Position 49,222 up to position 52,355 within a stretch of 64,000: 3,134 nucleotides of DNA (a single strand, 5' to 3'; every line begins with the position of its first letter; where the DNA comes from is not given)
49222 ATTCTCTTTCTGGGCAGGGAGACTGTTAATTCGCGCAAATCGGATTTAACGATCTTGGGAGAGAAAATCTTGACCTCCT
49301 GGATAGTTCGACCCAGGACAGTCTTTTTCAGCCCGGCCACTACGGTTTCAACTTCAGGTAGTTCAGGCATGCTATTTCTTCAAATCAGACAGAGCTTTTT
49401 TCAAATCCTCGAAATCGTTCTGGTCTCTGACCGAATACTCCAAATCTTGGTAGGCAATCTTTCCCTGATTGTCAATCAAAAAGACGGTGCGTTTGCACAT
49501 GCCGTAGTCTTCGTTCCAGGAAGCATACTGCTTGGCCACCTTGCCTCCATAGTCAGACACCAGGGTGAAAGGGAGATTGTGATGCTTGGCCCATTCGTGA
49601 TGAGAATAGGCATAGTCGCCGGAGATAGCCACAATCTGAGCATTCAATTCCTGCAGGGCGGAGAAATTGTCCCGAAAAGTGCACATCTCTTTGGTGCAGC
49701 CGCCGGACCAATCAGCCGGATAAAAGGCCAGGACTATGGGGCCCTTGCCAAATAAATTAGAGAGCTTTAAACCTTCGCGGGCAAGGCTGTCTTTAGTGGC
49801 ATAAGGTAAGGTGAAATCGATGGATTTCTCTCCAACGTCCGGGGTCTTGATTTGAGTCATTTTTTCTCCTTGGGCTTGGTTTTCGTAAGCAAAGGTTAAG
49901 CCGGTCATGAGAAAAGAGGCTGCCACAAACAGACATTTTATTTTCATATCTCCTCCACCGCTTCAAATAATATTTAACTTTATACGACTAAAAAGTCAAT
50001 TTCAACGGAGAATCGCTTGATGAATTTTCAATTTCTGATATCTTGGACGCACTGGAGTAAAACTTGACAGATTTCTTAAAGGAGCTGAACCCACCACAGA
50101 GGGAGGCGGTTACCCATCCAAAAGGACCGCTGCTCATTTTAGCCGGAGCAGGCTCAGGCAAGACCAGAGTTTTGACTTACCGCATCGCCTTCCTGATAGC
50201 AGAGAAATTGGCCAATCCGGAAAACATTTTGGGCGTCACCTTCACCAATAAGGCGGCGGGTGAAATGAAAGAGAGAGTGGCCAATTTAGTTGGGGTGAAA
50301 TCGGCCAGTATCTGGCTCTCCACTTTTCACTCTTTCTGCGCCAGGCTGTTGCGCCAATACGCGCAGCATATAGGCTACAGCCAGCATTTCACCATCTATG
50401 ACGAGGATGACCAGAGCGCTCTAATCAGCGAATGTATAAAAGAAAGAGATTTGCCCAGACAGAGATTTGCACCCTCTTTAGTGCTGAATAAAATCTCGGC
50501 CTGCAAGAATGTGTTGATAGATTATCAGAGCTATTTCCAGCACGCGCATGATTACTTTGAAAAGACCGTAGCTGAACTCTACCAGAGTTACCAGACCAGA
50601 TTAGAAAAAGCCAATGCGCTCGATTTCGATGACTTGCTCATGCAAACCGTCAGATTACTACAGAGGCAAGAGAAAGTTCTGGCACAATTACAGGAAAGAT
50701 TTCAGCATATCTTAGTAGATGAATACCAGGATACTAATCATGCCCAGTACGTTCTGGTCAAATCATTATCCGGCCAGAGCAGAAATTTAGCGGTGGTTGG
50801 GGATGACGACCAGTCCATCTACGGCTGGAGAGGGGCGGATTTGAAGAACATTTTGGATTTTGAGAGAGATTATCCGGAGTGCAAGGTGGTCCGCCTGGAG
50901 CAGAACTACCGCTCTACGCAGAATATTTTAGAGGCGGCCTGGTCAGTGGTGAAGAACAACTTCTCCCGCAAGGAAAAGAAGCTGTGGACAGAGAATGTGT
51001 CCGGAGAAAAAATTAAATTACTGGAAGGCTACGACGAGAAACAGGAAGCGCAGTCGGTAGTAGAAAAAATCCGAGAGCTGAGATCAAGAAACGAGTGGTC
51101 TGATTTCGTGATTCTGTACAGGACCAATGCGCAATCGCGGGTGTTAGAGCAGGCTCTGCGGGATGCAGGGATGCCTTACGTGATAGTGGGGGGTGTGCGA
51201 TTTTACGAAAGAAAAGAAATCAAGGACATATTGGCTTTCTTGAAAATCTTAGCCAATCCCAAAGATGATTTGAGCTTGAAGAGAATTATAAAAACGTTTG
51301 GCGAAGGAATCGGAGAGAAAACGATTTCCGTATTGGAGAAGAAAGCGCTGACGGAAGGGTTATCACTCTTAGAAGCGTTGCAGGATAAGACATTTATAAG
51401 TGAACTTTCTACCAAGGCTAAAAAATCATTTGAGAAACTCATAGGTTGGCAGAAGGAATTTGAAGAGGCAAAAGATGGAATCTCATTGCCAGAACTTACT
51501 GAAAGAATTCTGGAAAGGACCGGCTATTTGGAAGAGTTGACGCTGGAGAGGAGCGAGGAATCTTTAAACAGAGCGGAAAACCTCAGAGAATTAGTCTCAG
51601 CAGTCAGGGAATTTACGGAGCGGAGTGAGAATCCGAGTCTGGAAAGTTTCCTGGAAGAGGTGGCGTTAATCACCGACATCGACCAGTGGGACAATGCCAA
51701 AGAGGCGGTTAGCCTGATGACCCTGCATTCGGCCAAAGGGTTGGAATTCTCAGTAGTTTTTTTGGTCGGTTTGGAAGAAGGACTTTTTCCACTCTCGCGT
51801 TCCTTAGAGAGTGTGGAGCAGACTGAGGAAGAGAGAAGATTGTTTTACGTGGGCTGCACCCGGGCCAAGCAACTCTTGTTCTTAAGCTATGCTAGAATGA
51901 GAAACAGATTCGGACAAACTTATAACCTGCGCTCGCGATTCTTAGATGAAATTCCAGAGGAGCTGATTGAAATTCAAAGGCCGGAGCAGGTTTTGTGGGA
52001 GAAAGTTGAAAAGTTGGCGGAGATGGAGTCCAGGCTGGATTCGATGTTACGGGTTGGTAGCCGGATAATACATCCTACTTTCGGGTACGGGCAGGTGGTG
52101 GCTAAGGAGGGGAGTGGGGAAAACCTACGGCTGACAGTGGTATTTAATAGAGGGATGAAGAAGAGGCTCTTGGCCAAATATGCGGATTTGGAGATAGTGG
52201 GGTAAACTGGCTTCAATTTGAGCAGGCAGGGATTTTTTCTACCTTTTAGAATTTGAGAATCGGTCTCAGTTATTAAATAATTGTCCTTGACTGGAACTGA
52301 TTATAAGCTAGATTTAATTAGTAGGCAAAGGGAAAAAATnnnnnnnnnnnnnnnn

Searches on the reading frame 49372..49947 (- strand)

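Call 98: search_protein_families(library=pfam, proteins=[window:49372-49947:-], max_evalue=0.001)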
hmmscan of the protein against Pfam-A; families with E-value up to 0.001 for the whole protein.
window:49372-49947:- (191 aa): 2 families
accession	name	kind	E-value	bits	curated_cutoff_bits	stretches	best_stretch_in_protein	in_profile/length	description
PF00578.27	AhpC-TSA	-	2.2e-34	118.5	26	1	38-166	1-123/124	AhpC/TSA family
PF08534.16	Redoxin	-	2.9e-18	66.5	26.6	1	56-186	17-148/148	Redoxin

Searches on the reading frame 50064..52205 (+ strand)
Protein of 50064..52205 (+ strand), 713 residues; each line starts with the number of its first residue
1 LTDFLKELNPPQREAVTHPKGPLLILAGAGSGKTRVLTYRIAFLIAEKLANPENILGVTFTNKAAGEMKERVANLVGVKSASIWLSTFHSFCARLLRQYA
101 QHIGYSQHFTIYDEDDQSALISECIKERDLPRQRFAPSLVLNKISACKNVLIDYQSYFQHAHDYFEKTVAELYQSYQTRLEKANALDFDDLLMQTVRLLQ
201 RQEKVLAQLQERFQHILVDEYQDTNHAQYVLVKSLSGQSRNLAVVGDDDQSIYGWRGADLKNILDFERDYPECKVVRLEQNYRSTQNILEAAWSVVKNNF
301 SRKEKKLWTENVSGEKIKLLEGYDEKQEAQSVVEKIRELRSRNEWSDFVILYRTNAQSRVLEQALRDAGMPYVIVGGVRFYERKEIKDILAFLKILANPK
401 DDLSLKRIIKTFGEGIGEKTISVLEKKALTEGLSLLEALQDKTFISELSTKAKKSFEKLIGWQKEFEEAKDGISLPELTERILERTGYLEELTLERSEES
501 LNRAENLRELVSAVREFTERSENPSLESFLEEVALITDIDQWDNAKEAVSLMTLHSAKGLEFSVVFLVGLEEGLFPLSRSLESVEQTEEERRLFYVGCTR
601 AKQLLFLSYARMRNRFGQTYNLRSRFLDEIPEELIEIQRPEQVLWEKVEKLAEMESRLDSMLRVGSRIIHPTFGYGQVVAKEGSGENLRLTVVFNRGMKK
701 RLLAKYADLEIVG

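Call 98: search_protein_families(library=pfam, proteins=[window:50064-52205:+], max_evalue=0.001)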
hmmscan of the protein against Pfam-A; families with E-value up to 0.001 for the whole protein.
window:50064-52205:+ (713 aa): 7 families
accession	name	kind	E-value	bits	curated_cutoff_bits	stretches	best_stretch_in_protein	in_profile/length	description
PF00580.27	UvrD-helicase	-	9.1e-96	321.1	23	1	8-271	1-271/271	UvrD/REP helicase N-terminal domain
PF13361.12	UvrD_C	-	6.5e-84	282.8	25.6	1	276-611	1-349/350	UvrD-like helicase C-terminal domain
PF13245.12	AAA_19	-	1.2e-23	84.2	25.1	1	12-254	1-132/134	AAA domain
PF13538.12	UvrD_C_2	-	1.2e-08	35.1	27.4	1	551-607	4-51/52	UvrD-like helicase C-terminal domain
PF21196.3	PcrA_UvrD_tudor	-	2.1e-07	31.1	23.9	1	664-707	1-44/48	PcrA/UvrD tudor domain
PF13604.12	AAA_30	-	1.4e-06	28.6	27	0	8-73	2-67/191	AAA domain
PF01443.25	Viral_helicase1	-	7.7e-06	26.3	21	0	528-605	159-224/228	Viral superfamily 1 RNA helicase core domain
